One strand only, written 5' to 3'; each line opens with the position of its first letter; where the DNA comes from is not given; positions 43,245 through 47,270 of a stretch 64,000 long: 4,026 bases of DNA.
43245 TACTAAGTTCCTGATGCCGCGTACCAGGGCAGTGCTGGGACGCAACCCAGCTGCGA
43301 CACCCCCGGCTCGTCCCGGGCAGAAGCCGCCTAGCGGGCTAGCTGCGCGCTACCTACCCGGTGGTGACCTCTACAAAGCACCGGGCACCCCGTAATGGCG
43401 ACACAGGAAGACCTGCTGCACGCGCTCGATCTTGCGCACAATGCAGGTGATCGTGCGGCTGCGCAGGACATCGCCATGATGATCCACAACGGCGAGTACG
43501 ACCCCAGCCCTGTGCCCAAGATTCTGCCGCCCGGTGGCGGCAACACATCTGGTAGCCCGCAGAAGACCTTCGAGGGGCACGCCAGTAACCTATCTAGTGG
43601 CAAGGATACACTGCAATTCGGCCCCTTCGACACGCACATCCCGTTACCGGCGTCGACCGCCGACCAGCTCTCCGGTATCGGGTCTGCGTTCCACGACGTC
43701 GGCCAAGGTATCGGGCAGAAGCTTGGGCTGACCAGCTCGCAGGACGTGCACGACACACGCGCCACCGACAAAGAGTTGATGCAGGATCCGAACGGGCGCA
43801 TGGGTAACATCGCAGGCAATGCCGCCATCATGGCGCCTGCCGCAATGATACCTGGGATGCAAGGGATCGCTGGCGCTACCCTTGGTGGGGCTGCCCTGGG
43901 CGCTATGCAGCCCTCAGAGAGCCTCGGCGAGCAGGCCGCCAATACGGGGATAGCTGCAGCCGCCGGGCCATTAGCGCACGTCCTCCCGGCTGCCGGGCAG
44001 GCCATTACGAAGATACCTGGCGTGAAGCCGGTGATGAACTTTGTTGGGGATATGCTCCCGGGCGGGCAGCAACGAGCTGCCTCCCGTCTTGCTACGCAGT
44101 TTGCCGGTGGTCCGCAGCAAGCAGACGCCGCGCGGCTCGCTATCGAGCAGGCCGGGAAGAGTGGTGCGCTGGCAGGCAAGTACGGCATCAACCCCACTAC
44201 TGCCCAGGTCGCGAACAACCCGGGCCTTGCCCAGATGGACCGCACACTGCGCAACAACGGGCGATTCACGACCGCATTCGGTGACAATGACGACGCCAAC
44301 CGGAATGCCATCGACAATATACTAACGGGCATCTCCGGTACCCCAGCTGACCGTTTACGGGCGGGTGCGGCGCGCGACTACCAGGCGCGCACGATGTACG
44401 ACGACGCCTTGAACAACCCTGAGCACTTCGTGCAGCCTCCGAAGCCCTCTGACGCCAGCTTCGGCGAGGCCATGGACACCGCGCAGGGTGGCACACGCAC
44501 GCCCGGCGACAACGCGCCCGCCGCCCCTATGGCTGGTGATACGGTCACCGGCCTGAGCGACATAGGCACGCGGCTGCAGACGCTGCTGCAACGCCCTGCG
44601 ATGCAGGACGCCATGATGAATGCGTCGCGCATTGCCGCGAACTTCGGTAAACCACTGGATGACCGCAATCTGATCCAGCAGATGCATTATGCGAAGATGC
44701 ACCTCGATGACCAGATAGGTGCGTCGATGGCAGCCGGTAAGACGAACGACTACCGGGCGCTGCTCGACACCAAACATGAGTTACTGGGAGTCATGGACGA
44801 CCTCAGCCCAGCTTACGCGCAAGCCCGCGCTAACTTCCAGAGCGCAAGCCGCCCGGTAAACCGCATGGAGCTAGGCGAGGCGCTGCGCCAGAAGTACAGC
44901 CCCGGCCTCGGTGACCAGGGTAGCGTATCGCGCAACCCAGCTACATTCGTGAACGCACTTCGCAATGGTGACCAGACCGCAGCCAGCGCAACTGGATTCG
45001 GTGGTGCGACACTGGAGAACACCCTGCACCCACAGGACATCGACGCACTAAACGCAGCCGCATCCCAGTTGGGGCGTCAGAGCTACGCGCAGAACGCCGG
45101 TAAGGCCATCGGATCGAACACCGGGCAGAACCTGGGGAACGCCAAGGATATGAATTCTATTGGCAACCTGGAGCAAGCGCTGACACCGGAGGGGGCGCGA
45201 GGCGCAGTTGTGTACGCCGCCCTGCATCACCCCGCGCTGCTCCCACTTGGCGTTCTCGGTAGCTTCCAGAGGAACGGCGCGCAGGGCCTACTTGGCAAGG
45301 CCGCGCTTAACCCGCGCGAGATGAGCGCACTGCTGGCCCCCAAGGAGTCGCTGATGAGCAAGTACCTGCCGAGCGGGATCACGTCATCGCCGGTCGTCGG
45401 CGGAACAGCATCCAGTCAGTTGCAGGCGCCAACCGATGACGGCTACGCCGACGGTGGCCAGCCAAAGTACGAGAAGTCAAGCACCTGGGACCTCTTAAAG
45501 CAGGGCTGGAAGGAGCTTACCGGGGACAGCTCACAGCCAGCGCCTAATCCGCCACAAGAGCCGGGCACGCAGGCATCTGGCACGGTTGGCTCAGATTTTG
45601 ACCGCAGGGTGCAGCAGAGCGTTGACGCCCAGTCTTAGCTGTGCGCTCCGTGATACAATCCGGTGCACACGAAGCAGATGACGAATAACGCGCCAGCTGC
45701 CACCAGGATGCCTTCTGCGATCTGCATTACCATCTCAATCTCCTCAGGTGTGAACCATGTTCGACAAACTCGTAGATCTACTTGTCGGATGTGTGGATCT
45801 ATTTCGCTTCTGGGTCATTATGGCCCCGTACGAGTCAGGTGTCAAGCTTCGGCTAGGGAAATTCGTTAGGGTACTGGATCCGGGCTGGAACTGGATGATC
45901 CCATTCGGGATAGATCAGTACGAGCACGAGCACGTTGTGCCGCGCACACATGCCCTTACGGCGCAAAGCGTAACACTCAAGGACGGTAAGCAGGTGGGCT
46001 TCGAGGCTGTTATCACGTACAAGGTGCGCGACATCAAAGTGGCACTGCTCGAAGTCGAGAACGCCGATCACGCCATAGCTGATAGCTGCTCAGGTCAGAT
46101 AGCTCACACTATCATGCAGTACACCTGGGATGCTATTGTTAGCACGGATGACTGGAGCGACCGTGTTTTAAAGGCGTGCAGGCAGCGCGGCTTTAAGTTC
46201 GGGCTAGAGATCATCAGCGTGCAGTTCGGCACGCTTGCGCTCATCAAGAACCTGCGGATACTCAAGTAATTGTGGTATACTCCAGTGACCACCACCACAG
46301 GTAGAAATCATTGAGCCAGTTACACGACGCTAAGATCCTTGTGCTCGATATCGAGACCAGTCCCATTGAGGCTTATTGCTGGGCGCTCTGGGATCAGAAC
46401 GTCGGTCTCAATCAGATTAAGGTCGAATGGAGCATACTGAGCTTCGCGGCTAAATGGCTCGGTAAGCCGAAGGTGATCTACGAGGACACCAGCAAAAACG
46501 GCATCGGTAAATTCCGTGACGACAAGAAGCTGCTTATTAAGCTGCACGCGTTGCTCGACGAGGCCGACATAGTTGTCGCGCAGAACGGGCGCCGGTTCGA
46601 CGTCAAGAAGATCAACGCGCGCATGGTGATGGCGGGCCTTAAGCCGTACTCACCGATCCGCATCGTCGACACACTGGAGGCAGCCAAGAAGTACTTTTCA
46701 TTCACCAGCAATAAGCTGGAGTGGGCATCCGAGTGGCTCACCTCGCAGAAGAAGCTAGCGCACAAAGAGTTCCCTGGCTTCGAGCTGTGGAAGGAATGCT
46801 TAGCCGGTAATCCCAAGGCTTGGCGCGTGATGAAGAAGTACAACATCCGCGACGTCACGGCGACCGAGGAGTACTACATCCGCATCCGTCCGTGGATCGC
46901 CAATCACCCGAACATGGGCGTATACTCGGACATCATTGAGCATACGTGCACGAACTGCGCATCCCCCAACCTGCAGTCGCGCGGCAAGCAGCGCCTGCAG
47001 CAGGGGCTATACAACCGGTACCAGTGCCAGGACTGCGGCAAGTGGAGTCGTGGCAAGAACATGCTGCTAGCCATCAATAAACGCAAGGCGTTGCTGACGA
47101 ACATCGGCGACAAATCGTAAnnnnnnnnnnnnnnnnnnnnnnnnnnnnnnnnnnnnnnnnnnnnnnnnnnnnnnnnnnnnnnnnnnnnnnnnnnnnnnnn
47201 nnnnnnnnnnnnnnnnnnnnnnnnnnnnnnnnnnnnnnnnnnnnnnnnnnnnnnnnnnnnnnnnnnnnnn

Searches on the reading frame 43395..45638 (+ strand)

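Call 53: search_protein_families(library=phrogs, proteins=[window:43395-45638:+], max_evalue=0.001)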
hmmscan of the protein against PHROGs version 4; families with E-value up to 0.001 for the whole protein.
window:43395-45638:+ (747 aa): 1 family
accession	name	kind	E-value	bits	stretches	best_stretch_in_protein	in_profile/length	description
phrog_5880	-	unknown function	2e-05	24.5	1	136-500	121-460/661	-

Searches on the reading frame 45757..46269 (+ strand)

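Call 78: search_protein_families(library=pfam, proteins=[window:45757-46269:+], max_evalue=0.01)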
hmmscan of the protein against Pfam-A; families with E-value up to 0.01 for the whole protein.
window:45757-46269:+ (170 aa): 1 family
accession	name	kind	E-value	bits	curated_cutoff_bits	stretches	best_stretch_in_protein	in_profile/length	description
PF01145.31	Band_7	-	4.6e-18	66.3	23.6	1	23-160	4-145/176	SPFH domain / Band 7 family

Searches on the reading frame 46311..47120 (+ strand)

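Call 78: search_protein_families(library=pfam, proteins=[window:46311-47120:+], max_evalue=0.01)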
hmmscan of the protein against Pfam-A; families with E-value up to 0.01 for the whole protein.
window:46311-47120:+ (269 aa): 1 family
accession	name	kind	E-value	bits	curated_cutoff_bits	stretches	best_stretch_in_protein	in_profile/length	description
PF13482.12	RNase_H_2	-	1.8e-06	28.5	22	1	71-189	44-161/165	RNase_H superfamily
